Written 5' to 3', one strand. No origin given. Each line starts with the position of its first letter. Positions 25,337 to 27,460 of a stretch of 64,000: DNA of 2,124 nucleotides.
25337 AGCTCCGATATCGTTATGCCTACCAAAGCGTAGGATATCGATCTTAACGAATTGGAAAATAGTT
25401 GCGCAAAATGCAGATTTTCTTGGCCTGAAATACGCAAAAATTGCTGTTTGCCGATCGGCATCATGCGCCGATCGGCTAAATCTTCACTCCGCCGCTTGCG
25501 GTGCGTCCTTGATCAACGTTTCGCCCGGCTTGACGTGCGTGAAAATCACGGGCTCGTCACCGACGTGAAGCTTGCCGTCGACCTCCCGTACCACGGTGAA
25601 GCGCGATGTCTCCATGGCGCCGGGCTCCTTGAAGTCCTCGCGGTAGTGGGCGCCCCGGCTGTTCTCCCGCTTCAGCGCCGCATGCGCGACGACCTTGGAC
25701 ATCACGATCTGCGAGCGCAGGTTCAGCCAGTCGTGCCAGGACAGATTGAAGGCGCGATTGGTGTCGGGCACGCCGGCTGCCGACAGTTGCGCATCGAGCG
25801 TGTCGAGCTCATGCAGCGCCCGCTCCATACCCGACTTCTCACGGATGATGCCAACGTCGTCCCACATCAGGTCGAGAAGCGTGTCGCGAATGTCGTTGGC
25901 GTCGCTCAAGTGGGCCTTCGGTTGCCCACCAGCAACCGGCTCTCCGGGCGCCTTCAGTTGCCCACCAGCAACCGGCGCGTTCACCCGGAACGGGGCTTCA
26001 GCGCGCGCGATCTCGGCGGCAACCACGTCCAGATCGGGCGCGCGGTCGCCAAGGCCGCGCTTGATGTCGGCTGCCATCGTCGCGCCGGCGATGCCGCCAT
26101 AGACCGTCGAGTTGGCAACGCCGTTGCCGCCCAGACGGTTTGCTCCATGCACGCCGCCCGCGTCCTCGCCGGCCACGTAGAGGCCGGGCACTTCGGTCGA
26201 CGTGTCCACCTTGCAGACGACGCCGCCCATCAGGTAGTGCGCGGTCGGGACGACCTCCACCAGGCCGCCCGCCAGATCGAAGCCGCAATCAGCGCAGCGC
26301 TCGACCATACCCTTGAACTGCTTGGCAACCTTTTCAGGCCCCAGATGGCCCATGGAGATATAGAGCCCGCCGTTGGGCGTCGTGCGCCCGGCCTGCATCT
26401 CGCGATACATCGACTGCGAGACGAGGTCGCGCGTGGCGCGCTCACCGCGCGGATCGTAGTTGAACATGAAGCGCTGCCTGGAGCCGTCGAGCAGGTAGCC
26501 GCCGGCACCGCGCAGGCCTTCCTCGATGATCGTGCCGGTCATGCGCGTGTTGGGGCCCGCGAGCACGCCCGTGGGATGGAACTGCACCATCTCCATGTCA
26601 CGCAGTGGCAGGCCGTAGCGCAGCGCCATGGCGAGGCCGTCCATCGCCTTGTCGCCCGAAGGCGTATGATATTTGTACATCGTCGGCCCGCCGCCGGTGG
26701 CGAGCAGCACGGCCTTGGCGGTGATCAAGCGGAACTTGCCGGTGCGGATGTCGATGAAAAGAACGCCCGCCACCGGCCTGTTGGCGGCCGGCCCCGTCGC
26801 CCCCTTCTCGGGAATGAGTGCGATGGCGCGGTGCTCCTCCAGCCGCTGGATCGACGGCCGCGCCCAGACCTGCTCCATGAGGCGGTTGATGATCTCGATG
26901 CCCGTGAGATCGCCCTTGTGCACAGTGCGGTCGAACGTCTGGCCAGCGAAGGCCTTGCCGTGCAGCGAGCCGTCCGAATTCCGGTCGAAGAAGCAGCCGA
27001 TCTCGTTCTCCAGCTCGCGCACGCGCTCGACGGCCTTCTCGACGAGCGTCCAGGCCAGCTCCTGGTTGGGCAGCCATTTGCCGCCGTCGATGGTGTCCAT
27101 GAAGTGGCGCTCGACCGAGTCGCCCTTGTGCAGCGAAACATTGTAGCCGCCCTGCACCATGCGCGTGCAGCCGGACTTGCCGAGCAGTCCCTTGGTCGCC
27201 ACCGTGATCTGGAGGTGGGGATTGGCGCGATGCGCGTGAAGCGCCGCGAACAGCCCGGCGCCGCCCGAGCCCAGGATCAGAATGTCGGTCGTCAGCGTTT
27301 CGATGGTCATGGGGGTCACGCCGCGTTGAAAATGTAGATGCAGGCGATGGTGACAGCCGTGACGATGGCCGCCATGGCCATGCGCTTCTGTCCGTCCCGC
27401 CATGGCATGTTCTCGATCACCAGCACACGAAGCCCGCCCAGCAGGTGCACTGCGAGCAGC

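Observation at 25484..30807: SUOX-fold molybdoenzyme translationally coupled to a complete, re-ordered Sdh/Frd-like module (Mo, FeS, anchor, anchor, flavoprotein), beside a TauE/SafE exporter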

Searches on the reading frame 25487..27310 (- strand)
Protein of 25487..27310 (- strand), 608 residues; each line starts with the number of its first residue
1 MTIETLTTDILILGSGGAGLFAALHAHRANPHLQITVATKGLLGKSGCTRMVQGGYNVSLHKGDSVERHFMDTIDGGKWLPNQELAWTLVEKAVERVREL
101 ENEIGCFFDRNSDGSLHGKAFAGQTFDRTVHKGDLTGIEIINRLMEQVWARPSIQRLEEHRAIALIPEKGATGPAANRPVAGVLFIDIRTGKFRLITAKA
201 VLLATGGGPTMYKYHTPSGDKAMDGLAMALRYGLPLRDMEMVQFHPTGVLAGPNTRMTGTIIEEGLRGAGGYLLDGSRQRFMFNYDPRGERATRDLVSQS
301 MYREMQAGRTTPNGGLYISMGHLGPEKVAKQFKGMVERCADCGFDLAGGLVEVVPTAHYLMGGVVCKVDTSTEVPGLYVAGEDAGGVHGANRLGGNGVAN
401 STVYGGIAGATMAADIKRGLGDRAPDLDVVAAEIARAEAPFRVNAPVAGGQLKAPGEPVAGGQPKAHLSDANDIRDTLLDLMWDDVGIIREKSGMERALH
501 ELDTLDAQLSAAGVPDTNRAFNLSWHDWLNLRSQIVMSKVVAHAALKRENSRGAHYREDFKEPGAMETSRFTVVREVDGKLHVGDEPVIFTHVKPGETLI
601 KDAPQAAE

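Call 6: search_protein_families(library=pfam, proteins=[window:25487-27310:-], max_evalue=0.01)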
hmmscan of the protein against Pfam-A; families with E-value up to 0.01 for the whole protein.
window:25487-27310:- (608 aa): 4 families
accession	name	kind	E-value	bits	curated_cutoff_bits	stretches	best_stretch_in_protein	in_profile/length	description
PF00890.30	FAD_binding_2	-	1.2e-68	232.7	20.4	1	9-398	1-414/414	FAD binding domain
PF02910.25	Succ_DH_flav_C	-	1.5e-26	93.3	20.8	1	475-597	1-127/130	Fumarate reductase flavoprotein C-term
PF01266.30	DAO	-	4.4e-06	26.9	27.9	1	9-119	1-93/353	FAD dependent oxidoreductase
PF01946.23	Thi4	-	0.00024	20.8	26.2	0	3-40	13-49/235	Thi4 family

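Call 7: search_protein_families(library=ncbifam, proteins=[window:25487-27310:-], max_evalue=0.01)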
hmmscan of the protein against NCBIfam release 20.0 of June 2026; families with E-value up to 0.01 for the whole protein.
window:25487-27310:- (608 aa): 35 families (the best 25 are shown)
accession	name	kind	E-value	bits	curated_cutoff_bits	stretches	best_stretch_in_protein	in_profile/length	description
NF004900.0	PRK06263.1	equivalog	2.4e-145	485.2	718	1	3-572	3-532/546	fumarate reductase (CoM/CoB) subunit TfrA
TIGR01812.1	sdhA_frdA_Gneg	subfamily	5.6e-117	391.6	567.3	2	9-418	1-406/568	succinate dehydrogenase or fumarate reductase, flavoprotein subunit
NF005866.0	PRK07803.1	equivalog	8.6e-107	357.8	819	2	3-288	4-290/631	fumarate reductase/succinate dehydrogenase flavoprotein subunit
NF004724.0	PRK06069.1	subfamily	3.1e-105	352.6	826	2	4-415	2-413/577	succinate dehydrogenase/fumarate reductase flavoprotein subunit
TIGR00551.1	nadB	equivalog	2.5e-97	326.6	452.75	2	8-414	3-387/489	L-aspartate oxidase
NF006686.0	PRK09231.1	equivalog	1.8e-96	324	854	1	4-602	2-583/598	fumarate reductase (quinol) flavoprotein subunit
TIGR01176.1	fum_red_Fp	equivalog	7.7e-93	312.1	932.7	1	5-598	1-577/580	fumarate reductase (quinol) flavoprotein subunit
NF042982.1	MFR_Fp_SdhA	equivalog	8e-93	311.9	1100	1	7-592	47-605/612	8-methylmenaquinol:fumarate reductase flavoprotein subunit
NF005636.0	PRK07395.1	subfamily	7.5e-91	305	723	1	6-563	11-537/560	L-aspartate oxidase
NF005867.0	PRK07804.1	equivalog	8.5e-91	304.8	639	1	7-582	18-538/548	L-aspartate oxidase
TIGR01816.1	sdhA_forward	equivalog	3.3e-88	296.3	727.35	2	9-419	4-418/584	succinate dehydrogenase flavoprotein subunit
NF005701.0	PRK07512.1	equivalog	5e-88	295.7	528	1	4-574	6-497/516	L-aspartate oxidase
NF006567.0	PRK09077.1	equivalog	1.7e-86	290.6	629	2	4-415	5-408/537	L-aspartate oxidase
NF004613.0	PRK05945.1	equivalog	1.1e-82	278.5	824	1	7-597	3-572/575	succinate dehydrogenase/fumarate reductase flavoprotein subunit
NF005037.0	PRK06452.1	equivalog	7e-79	265.9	862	2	4-428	2-415/566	succinate dehydrogenase flavoprotein subunit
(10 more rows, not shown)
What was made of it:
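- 25484..27310 (-): SdhA/FrdA-family flavoprotein, 608 aa. Cys48 at the covalent-FAD His position, Glu263 at the FrdA Thr244 position. A 23-aa lineage-specific insertion covers residues 446-468. The best NCBIfam match is TfrA, 485 bits against a cut-off of 718, and all SdhA/FrdA equivalogs fall below cut-off (calls 6, 7).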

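Call 9: search_solved_structures(query=window:25487-27310:-, show_alignments=3)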
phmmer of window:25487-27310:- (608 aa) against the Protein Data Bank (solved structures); distinct sequences matched with E-value up to 0.001: 54.
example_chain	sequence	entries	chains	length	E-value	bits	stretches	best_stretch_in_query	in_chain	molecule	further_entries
7d6v_A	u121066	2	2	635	1.6e-83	284.6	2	4-312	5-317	Succinate dehydrogenase subunit A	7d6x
2b76_A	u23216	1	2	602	2.2e-72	247.8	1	4-596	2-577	Fumarate reductase flavoprotein subunit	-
1kf6_A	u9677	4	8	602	6.3e-72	246.3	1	4-596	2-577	FUMARATE REDUCTASE FLAVOPROTEIN | Fumarate reductase flavoprotein subunit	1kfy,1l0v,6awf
3p4p_A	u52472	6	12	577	1.1e-71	245.4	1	4-560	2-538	Fumarate reductase flavoprotein subunit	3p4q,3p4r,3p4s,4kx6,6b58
5vpn_A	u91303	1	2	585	2e-71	244.6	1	4-583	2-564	Fumarate reductase flavoprotein subunit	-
3cir_A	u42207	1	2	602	3e-71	244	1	4-596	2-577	Fumarate reductase flavoprotein subunit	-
6lum_A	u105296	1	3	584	1.4e-62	215.4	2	8-413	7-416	Succinate dehydrogenase subunit A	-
5kxj_A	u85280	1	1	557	5.8e-60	206.8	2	1-409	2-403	L-aspartate oxidase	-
1chu_A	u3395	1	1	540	1.9e-59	205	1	6-410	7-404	PROTEIN (L-ASPARTATE OXIDASE)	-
1knp_A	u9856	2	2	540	1.8e-58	201.8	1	6-410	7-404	L-aspartate oxidase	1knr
1zoy_A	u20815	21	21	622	1.7e-55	192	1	9-562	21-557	FAD-binding protein | Succinate dehydrogenase [ubiquinone] flavoprotein subunit, mitochondrial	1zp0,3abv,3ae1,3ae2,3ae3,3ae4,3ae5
4ytp_A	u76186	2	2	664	2.4e-55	191.5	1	9-562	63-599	Succinate dehydrogenase [ubiquinone] flavoprotein subunit, mitochondrial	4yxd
1nek_A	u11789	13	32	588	2.7e-55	191.4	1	8-429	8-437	Succinate dehydrogenase flavoprotein subunit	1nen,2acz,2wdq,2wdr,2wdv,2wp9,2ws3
8dye_A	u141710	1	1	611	1.6e-54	188.8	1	9-561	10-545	Succinate dehydrogenase [ubiquinone] flavoprotein subunit, mitochondrial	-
6vax_A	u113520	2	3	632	1.8e-54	188.6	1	9-561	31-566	Succinate dehydrogenase [ubiquinone] flavoprotein subunit, mitochondrial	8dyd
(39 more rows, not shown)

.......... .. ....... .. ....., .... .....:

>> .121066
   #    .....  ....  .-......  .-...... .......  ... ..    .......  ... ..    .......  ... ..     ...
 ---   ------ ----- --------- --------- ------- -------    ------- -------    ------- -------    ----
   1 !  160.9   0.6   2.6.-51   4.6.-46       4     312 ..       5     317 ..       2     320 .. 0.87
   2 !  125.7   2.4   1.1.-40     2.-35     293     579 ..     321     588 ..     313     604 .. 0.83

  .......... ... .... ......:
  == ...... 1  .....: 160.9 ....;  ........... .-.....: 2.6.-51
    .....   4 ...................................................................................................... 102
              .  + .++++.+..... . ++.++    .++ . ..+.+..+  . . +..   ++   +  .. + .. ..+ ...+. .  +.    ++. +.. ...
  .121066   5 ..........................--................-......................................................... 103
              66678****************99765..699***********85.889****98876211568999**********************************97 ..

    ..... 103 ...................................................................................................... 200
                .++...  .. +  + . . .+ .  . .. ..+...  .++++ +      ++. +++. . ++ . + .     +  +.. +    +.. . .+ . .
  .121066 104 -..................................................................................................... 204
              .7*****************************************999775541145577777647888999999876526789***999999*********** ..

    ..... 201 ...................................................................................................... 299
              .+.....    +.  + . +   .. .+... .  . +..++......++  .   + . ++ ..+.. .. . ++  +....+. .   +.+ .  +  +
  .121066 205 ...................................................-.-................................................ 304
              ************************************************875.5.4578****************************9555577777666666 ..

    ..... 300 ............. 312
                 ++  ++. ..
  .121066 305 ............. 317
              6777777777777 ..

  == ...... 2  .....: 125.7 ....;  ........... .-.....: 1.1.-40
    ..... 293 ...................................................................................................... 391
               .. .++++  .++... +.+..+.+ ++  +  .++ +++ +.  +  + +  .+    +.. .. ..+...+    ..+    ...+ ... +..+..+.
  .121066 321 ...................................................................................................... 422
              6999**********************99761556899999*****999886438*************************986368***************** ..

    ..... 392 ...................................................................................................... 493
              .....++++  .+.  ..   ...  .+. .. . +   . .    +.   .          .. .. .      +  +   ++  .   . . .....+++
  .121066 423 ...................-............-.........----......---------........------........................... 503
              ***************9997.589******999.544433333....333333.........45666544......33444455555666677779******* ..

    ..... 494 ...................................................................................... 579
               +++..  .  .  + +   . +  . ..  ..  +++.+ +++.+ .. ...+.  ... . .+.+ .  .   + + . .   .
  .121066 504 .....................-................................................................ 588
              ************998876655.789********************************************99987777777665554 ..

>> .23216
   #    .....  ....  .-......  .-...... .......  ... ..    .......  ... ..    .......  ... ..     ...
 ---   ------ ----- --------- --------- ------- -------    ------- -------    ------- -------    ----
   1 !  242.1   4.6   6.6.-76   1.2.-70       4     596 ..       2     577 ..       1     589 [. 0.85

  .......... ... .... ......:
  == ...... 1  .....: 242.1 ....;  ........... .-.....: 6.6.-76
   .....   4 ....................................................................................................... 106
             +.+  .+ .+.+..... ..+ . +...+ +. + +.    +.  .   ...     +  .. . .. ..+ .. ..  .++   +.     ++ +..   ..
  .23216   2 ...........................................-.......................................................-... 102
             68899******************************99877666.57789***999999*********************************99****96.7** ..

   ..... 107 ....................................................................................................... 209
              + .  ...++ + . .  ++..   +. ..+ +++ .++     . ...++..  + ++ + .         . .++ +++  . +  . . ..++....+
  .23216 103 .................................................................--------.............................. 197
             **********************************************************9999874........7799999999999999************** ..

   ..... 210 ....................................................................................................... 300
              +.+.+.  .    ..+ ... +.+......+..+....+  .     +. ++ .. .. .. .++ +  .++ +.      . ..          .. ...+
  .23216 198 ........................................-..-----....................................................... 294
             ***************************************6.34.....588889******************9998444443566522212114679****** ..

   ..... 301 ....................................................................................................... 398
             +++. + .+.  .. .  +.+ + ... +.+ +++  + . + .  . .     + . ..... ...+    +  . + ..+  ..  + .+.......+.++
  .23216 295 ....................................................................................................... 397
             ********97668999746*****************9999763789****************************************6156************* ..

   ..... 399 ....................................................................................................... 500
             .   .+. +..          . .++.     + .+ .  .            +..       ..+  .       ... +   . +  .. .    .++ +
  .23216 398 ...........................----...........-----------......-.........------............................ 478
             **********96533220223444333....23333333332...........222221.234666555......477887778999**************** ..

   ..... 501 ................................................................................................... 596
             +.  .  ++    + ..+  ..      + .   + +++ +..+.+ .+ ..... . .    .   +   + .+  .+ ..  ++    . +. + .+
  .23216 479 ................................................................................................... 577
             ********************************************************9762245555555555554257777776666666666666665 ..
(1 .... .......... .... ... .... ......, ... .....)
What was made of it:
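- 25484..27310 (-): FrdA and Sdh1 alignments are in call 9.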

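Call 19: find_homologous_proteins(query=window:25487-27310:-, max_evalue=1e-20)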
Query window:25487-27310:- (608 aa): 8000 proteins with E <= 1e-20 among 8000 candidates; the best 120 are listed.
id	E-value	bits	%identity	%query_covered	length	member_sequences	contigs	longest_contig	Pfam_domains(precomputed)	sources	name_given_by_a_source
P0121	0.0e+0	1301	94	100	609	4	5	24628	PF01266.31,PF00890.31,PF02910.26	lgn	-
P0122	0.0e+0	1171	86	100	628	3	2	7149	PF01266.31,PF00890.31,PF02910.26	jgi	jgi:fumarate reductase flavoprotein subunit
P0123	0.0e+0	1128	84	100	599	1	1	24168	PF00890.31,PF02910.26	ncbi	-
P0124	0.0e+0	1127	82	100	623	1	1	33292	PF01266.31,PF00890.31,PF02910.26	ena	-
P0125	0.0e+0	1118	84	100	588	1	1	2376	PF01266.31,PF00890.31,PF02910.26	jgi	jgi:fumarate reductase flavoprotein subunit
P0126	0.0e+0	1107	82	100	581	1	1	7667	PF01266.31,PF00890.31,PF02910.26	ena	-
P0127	0.0e+0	1106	82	100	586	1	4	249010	PF00890.31,PF02910.26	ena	-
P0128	0.0e+0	1101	82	100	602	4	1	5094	PF01266.31,PF00890.31,PF02910.26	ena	-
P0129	0.0e+0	1098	81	100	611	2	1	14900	PF01266.31,PF00890.31,PF02910.26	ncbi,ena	-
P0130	0.0e+0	1096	82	100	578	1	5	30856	PF01266.31,PF00890.31,PF02910.26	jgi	jgi:fumarate reductase flavoprotein subunit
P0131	0.0e+0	1092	81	100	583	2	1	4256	PF01266.31,PF00890.31,PF02910.26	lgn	-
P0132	0.0e+0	1089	81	100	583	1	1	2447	PF01266.31,PF00890.31,PF02910.26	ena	-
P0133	0.0e+0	1087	82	100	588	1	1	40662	PF01266.31,PF00890.31,PF02910.26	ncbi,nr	ncbi:MAG: FAD-binding protein [Hyphomicrobiaceae bacterium]|nr:FAD-binding protein [Hyphomicrobiacea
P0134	0.0e+0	1087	81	100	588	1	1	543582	PF01266.31,PF00890.31,PF02910.26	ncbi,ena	-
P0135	0.0e+0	1086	82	100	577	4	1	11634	PF00890.31,PF02910.26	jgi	jgi:fumarate reductase flavoprotein subunit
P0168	2.8e-295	999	75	99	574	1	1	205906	PF01266.31,PF00890.31,PF02910.26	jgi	jgi:fumarate reductase flavoprotein subunit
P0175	1.4e-293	993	75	100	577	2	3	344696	PF01266.31,PF00890.31,PF02910.26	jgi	jgi:fumarate reductase flavoprotein subunit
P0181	1.5e-292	990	75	100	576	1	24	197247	PF01266.31,PF00890.31,PF02910.26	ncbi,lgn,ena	-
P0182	1.7e-292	990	74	100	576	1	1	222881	PF01266.31,PF00890.31,PF02910.26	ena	-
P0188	7.4e-292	988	74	100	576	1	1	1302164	PF01266.31,PF00890.31,PF02910.26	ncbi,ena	-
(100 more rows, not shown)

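Call 20: find_encoding_contigs(protein=P0188, flank=10000, max_places=1)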
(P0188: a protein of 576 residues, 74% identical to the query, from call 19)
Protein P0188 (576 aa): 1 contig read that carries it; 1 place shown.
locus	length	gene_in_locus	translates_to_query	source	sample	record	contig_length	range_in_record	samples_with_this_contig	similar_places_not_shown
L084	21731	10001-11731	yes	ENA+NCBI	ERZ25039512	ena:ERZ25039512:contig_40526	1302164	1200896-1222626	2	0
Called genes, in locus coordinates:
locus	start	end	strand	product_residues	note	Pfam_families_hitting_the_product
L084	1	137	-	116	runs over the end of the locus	PF00825:Ribonuclease_P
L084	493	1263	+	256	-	PF09335:VTT_dom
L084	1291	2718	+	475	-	PF01134:GIDA (weak), PF01266:DAO (faint), PF01494:FAD_binding_3 (faint), PF03486:HI0933_like (faint), PF07992:Pyr_redox_2, PF13738:Pyr_redox_3 (weak), PF00070:Pyr_redox, PF02852:Pyr_redox_dim, +1 more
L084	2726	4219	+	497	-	PF02518:HATPase_c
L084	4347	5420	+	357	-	PF00195:Chal_sti_synt_N, PF08392:FAE1_CUT1_RppA, PF08545:ACP_syn_III (weak), PF02797:Chal_sti_synt_C, PF08541:ACP_syn_III_C (weak)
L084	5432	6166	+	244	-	PF13489:Methyltransf_23, PF13847:Methyltransf_31 (weak), PF08241:Methyltransf_11, PF08242:Methyltransf_12, PF13649:Methyltransf_25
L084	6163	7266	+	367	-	PF00070:Pyr_redox (weak), PF00890:FAD_binding_2 (faint), PF01134:GIDA (weak), PF01266:DAO (weak), PF01494:FAD_binding_3, PF07992:Pyr_redox_2 (weak), PF12831:FAD_oxidored (weak), PF13450:NAD_binding_8 (weak), +2 more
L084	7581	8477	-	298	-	PF00126:HTH_1, PF03466:LysR_substrate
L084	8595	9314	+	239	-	PF13085:Fer2_3, PF13183:Fer4_8 (weak), PF13534:Fer4_17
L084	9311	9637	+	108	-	PF01127:Sdh_cyt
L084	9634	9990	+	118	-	PF01127:Sdh_cyt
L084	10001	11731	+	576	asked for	PF00890:FAD_binding_2, PF01266:DAO (weak), PF02910:Succ_DH_flav_C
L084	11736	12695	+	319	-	PF05681:Fumerase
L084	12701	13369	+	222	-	PF05683:Fumerase_C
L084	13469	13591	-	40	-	-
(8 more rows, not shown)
